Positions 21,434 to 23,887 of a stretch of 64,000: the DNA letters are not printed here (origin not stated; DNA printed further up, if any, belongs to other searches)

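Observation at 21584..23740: Cytochrome P450 fused to tandem cyclic-nucleotide-binding domains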

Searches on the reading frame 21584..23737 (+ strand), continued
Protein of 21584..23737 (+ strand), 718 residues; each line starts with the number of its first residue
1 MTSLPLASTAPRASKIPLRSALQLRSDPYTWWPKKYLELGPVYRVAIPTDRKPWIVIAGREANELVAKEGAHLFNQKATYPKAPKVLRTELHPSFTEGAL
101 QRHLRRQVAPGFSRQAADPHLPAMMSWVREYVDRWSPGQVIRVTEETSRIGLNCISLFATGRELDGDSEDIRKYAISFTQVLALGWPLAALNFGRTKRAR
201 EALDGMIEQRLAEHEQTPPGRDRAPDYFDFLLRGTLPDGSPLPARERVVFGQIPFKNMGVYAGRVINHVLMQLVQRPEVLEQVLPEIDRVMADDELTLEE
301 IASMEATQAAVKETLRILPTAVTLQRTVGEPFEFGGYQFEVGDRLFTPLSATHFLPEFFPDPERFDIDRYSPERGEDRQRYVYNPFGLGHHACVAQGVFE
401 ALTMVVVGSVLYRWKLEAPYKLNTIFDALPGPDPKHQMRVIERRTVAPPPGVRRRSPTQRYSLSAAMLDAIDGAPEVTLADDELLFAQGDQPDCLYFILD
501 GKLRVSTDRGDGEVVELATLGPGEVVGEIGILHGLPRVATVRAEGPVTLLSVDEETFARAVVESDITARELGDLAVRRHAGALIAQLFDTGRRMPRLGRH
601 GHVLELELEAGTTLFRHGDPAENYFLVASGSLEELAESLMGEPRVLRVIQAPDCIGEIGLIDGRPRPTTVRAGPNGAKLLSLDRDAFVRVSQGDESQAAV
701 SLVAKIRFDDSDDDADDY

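Call 68: find_homologous_proteins(query=A3, max_evalue=1e-30)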
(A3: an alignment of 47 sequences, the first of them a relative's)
Query A3 (47 sequences) (716 aa, profile of the alignment): 71 proteins with E <= 1e-30 among 8000 candidates.
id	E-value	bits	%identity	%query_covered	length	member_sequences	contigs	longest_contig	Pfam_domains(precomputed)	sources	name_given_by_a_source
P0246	3.1e-276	936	45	98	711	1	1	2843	PF00027.36,PF00067.28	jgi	jgi:cytochrome P450/CRP-like cAMP-binding protein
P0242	9.6e-275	931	44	99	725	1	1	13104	PF00027.36,PF00067.28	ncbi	-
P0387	8.1e-272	922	47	97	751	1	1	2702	PF00027.36,PF00067.28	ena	-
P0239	4.8e-262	889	100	100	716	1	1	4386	PF00027.36,PF00067.28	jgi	jgi:CRP-like cAMP-binding protein/cytochrome P450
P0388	2.2e-256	871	35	96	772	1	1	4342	PF00027.36,PF00067.28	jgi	jgi:cytochrome P450/CRP-like cAMP-binding protein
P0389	4.7e-255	866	83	100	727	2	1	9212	PF00027.36,PF00067.28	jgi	jgi:cytochrome P450/CRP-like cAMP-binding protein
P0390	1.3e-238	812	35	98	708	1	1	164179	PF00027.36,PF00067.28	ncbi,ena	-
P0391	1.3e-229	782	35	98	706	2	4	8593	PF00027.36,PF00067.28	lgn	-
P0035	3.0e-178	612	37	95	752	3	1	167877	PF00027.36,PF00067.28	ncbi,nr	ncbi:MAG: cytochrome P450 [Alphaproteobacteria bacterium]|nr:cytochrome P450 [Alphaproteobacteria ba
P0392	2.4e-148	514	43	61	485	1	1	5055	PF00067.28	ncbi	ncbi:MAG: cytochrome P450 [Ktedonobacterales bacterium]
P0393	4.4e-127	443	36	61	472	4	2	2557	PF00067.28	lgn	-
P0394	1.5e-125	438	36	61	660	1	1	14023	PF05719.17,PF00067.28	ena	-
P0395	2.1e-123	431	36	59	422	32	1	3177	PF00067.28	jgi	jgi:cytochrome P450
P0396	2.7e-122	427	35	62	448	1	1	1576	PF00067.28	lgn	-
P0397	3.8e-120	420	36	59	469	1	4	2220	PF00067.28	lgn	-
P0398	1.7e-119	418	40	58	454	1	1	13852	PF00067.28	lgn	-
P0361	7.2e-119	416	34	61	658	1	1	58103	PF05719.17,PF00067.28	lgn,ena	-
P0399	1.3e-118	415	37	61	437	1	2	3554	PF00067.28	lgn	-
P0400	8.7e-117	409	33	60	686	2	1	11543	PF05719.17,PF00067.28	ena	-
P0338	8.9e-117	409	36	61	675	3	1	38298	PF05719.17,PF00067.28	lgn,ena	-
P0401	4.5e-116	407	37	61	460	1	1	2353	PF00067.28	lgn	-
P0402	4.5e-116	407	36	60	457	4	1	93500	PF00067.28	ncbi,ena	-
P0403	1.3e-115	405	37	63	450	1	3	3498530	PF00067.28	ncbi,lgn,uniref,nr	ncbi:cytochrome P450 [Deinococcus maricopensis]|uniref:Cytochrome P450 n=1 Tax=Deinococcus maricopen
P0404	2.9e-115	404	35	60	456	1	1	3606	PF00067.28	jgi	jgi:cytochrome P450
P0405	6.6e-115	403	36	62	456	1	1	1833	PF00067.28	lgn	-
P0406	1.2e-113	399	37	60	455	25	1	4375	PF00067.28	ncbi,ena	-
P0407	4.3e-113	397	37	60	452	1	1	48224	PF00067.28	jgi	jgi:cytochrome P450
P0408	3.6e-112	394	34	61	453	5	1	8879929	PF00067.28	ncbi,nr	ncbi:cytochrome P450 [Ktedonobacteria bacterium brp13]|nr:cytochrome P450 [Ktedonobacteria bacterium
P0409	1.1e-111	392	35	61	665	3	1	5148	PF05719.17,PF00067.28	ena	-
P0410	4.7e-111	390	37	59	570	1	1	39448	PF05719.17,PF00067.28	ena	-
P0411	5.1e-111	390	36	61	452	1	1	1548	PF00067.28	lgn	-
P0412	2.3e-110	388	33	60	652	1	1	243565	PF05719.17,PF00067.28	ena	-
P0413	8.1e-110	386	33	61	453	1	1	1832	PF00067.28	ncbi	-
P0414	1.2e-109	386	32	60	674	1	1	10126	PF05719.17,PF00067.28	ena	-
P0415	2.9e-108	381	36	60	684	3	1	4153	PF05719.17,PF00067.28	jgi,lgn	-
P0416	6.0e-108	380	36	59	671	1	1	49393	PF05719.17,PF00067.28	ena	-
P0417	2.0e-105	372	33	60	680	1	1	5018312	PF05719.17,PF00067.28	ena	-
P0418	2.6e-105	371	33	62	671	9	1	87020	PF05719.17,PF00067.28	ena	-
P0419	3.2e-105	371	37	62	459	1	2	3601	PF00067.28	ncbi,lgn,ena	-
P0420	6.3e-105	370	33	61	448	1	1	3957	PF00067.28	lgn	-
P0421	4.1e-104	367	34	62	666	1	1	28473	PF05719.17,PF00067.28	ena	-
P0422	3.7e-103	364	33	62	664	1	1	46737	PF05719.17,PF00067.28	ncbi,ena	-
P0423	4.3e-103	364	38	58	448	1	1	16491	PF00067.28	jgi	jgi:cytochrome P450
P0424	8.9e-103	363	33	61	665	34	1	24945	PF05719.17,PF00067.28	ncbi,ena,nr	ncbi:MAG: cytochrome P450 [Gammaproteobacteria bacterium]|nr:cytochrome P450 [Gammaproteobacteria ba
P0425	3.5e-96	341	28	57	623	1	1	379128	PF05719.17,PF00067.28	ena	-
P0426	1.5e-95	339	32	55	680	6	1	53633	PF05719.17,PF00067.28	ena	-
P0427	2.0e-91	325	29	58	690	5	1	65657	PF05719.17,PF00067.28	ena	-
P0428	1.8e-90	322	35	58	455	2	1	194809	PF00067.28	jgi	jgi:cytochrome P450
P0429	5.9e-90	320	35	59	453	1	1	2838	PF00067.28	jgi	jgi:cytochrome P450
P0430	8.3e-90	320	32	58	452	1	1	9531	PF00067.28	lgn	-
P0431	1.6e-88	316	31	59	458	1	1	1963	PF00067.28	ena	-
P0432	5.7e-83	297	29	61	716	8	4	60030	PF05719.17,PF00067.28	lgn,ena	-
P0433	2.2e-80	289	33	54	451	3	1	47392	PF00067.28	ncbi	-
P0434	2.8e-63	232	25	59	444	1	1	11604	PF00067.28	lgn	-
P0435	1.1e-54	204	29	50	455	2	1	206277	PF00067.28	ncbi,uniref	ncbi:cytochrome P450 [Streptomyces niveus]|uniref:cytochrome P450 n=1 Tax=Streptomyces niveus TaxID=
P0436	7.5e-49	185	25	57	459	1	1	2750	PF00067.28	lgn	-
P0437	6.7e-48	181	23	60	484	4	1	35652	PF00067.28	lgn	-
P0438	9.9e-40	154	27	55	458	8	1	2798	PF00067.28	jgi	jgi:cytochrome P450 family 135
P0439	7.3e-38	148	26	55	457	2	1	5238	PF00067.28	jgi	jgi:cytochrome P450 family 135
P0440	3.7e-37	146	24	57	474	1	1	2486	PF00067.28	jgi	jgi:cytochrome P450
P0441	2.8e-36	143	27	54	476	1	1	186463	PF00067.28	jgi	jgi:cytochrome P450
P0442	5.8e-35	139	25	58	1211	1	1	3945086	PF00175.27,PF00667.27,PF00067.28,PF00258.31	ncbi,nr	ncbi:NADPH-cytochrome P450 reductase [Microdochium nivale]|nr:NADPH-cytochrome P450 reductase [Micro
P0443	8.5e-35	138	26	54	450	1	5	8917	PF00067.28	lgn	-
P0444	8.7e-35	138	24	57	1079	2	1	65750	PF00175.27,PF00667.27,PF00067.28,PF00258.31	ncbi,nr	ncbi:bifunctional P-450:NADPH-P450 reductase [Biscogniauxia mediterranea]|nr:bifunctional P-450:NADP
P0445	1.9e-34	137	26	57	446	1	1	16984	PF00067.28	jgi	jgi:cytochrome P450 family 135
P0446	9.4e-34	135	28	27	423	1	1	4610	PF00067.28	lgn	-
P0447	8.5e-33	132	24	57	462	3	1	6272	PF00067.28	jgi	-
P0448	8.6e-33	132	25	54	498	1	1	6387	PF00067.28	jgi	jgi:cytochrome P450 family 135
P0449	2.3e-32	130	27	57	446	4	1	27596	PF00067.28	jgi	jgi:cytochrome P450 family 135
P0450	9.4e-32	128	25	54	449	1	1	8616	PF00067.28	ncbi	-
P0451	1.2e-31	128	29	27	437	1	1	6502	PF00067.28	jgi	jgi:cytochrome P450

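Call 69: find_encoding_contigs(protein=P0390, flank=8000, max_places=1)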
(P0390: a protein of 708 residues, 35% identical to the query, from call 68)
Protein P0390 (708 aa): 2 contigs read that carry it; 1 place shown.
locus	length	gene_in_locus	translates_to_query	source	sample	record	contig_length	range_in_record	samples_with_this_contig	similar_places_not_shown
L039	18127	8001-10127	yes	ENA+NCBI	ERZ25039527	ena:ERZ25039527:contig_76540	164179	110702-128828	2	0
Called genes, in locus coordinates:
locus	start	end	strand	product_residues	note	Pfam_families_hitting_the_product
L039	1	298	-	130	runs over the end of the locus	PF07883:Cupin_2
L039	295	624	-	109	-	-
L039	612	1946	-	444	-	PF01979:Amidohydro_1, PF12890:DHOase, PF07969:Amidohydro_3 (weak)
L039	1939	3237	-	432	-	PF04389:Peptidase_M28 (faint), PF01546:Peptidase_M20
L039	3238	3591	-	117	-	PF00576:Transthyretin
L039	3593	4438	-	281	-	PF01014:Uricase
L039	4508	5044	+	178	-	PF09349:OHCU_decarbox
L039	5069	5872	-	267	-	PF02585:PIG-L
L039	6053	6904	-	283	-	-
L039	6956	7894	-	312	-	PF00248:Aldo_ket_red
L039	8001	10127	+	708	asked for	PF00067:p450, PF00027:cNMP_binding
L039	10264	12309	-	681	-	PF05649:Peptidase_M13_N, PF01431:Peptidase_M13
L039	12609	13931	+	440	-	PF03606:DcuC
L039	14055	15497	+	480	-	PF02056:Glyco_hydro_4, PF11975:Glyco_hydro_4C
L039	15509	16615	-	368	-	-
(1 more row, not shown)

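Call 70: find_encoding_contigs(protein=P0100, flank=8000, max_places=1)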
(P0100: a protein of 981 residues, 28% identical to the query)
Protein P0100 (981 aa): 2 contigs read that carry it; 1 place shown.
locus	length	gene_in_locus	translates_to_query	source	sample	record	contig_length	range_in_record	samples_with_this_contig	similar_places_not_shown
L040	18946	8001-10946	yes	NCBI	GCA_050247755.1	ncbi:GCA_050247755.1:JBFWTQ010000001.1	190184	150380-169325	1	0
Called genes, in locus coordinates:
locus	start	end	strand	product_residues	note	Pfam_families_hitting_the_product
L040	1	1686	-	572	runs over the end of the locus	PF00989:PAS (faint), PF08448:PAS_4 (faint), PF13188:PAS_8 (faint), PF13426:PAS_9 (weak), PF08447:PAS_3, PF02518:HATPase_c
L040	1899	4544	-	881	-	PF12704:MacB_PCD, PF02687:FtsX, PF12704:MacB_PCD, PF02687:FtsX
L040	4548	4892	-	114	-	PF03551:PadR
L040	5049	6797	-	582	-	PF01019:G_glu_transpept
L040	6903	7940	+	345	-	PF13449:Phytase-like (faint), PF17170:DUF5128 (weak), PF01436:NHL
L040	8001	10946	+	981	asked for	PF00067:p450, PF00027:cNMP_binding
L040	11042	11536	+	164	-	PF14196:ATC_hydrolase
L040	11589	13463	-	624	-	PF16949:ABC_tran_2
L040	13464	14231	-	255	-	PF00005:ABC_tran, PF13304:AAA_21 (weak)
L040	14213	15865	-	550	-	PF13471:Transglut_core3 (faint), PF01841:Transglut_core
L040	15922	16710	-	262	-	PF00535:Glycos_transf_2, PF13641:Glyco_tranf_2_3 (weak)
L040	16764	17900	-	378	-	-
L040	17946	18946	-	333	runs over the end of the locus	PF00106:adh_short (weak), PF01073:3Beta_HSD, PF01370:Epimerase, PF04321:RmlD_sub_bind, PF05368:NmrA, PF13460:NAD_binding_10 (weak), PF16363:GDP_Man_Dehyd, PF13561:adh_short_C2 (weak), +1 more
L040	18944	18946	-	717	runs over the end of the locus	-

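Call 71: find_encoding_contigs(protein=P0242, flank=8000, max_places=1)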
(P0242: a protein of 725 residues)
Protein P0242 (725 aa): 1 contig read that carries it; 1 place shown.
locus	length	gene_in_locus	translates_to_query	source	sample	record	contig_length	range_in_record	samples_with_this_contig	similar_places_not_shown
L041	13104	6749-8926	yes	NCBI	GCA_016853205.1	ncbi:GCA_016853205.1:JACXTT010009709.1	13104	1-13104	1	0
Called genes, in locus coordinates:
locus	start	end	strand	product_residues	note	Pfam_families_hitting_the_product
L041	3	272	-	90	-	?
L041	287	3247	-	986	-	PF00486:Trans_reg_C, PF13191:AAA_16, PF13401:AAA_22 (weak), PF07719:TPR_2 (faint), PF13424:TPR_12 (faint)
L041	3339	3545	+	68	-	-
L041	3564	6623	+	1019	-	-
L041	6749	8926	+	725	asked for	PF00067:p450, PF00027:cNMP_binding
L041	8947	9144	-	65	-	-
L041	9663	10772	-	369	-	PF01757:Acyl_transf_3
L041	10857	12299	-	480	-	PF00135:COesterase, PF20434:BD-FAE, PF07859:Abhydrolase_3 (weak), PF00326:Peptidase_S9 (faint), PF02230:Abhydrolase_2 (weak)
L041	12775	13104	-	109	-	?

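Call 77: search_protein_families(library=pfam, proteins=[P0275, P0308, P0264, P0388, P0293], max_evalue=0.01)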
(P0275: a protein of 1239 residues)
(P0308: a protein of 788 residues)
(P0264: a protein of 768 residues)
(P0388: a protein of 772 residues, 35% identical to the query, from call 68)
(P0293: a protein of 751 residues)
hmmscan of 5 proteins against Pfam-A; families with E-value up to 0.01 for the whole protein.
P0275 (1239 aa): 2 families
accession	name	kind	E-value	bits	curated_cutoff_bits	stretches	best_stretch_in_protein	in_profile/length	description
PF00067.27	p450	-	6e-56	190.6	22.8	2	29-445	2-435/462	Cytochrome P450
PF00027.35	cNMP_binding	-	4.5e-43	145.6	27.5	2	1107-1193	2-86/89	Cyclic nucleotide-binding domain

P0308 (788 aa): 2 families
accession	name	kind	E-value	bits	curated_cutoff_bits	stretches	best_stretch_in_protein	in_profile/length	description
PF00027.35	cNMP_binding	-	4.6e-42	142.3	27.5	2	678-763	2-88/89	Cyclic nucleotide-binding domain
PF00067.27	p450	-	3.3e-32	112.3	22.8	2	266-497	208-445/462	Cytochrome P450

P0264 (768 aa): 2 families
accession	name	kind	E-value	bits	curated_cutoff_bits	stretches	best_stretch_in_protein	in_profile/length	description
PF00067.27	p450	-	2.3e-46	159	22.8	1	44-463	1-444/462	Cytochrome P450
PF00027.35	cNMP_binding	-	5.7e-37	126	27.5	2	654-742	3-88/89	Cyclic nucleotide-binding domain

P0388 (772 aa): 2 families
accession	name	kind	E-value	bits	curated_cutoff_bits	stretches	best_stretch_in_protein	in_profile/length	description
PF00067.27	p450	-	9e-41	140.5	22.8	1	49-460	1-438/462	Cytochrome P450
PF00027.35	cNMP_binding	-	5.4e-40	135.7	27.5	2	656-740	2-86/89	Cyclic nucleotide-binding domain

P0293 (751 aa): 2 families
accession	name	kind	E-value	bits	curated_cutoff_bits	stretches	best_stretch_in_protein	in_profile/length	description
PF00027.35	cNMP_binding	-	1.1e-39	134.7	27.5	2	626-709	2-86/89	Cyclic nucleotide-binding domain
PF00067.27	p450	-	2e-28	99.8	22.8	1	19-437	1-449/462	Cytochrome P450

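Call 84: predict_structure(alignment_id=A3)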
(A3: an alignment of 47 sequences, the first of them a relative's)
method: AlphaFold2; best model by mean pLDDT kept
length: 716 residues; sequences in the alignment: 47
mean_pLDDT: 91.5   pTM: 0.88
mean pLDDT of the five models: 91.5, 89.5, 89.4, 88.6, 86.6
residues with pLDDT >= 90: 545; 70-90: 148; 50-70: 20; < 50: 3
segments of 3 or more residues with pLDDT < 50: 1-3
pLDDT, mean of each block of 10 residues (from residue 1): 65 95 92 97 96 97 95 94 96 94 94 93 95 97 97 94 95 95 94 98 97 85 94 97 96 90 98 98 94 86 96 95 96 96 96 96 95 93 90 94 97 98 93 96 89 69 70 89 96 95 93 91 93 94 95 94 90 87 80 73 79 94 92 93 90 90 90 93 88 81 78 73
secondary structure, 60 per line:
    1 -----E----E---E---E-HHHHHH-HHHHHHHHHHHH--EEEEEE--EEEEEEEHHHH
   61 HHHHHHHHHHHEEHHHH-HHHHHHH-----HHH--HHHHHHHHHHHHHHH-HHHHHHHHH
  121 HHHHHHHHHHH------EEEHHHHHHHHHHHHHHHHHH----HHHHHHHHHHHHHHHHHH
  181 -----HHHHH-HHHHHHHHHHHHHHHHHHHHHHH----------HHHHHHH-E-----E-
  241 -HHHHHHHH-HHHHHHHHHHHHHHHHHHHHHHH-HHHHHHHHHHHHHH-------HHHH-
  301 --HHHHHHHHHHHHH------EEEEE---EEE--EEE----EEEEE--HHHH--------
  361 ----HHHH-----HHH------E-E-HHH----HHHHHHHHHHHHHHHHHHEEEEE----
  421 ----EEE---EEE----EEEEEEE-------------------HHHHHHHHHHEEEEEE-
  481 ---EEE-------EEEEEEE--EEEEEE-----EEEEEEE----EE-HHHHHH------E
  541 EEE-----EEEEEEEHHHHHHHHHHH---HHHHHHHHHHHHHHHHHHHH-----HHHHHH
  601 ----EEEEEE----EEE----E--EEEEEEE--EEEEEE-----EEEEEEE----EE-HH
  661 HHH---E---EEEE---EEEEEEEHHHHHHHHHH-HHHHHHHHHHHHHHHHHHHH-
elements in order (helices of 4 or more, strands of 3 or more residues): H21-26 H28-39 E42-47 E50-56 H57-71 H74-77 H79-85 H96-110 H112-131 E138-140 H141-158 H163-180 H186-190 H192-214 H225-231 H242-249 H251-273 H275-288 H296-299 H303-315 E322-326 E330-332 E335-337 E342-346 H349-352 H365-368 H394-411 E412-416 E425-427 E431-433 E438-444 H464-473 E474-479 E484-486 E494-500 E503-508 E514-520 H528-533 E540-543 E549-555 H556-566 H570-589 H595-600 E605-610 E615-617 E625-631 E634-639 E645-651 H659-663 E671-674 E678-684 H685-694 H696-715
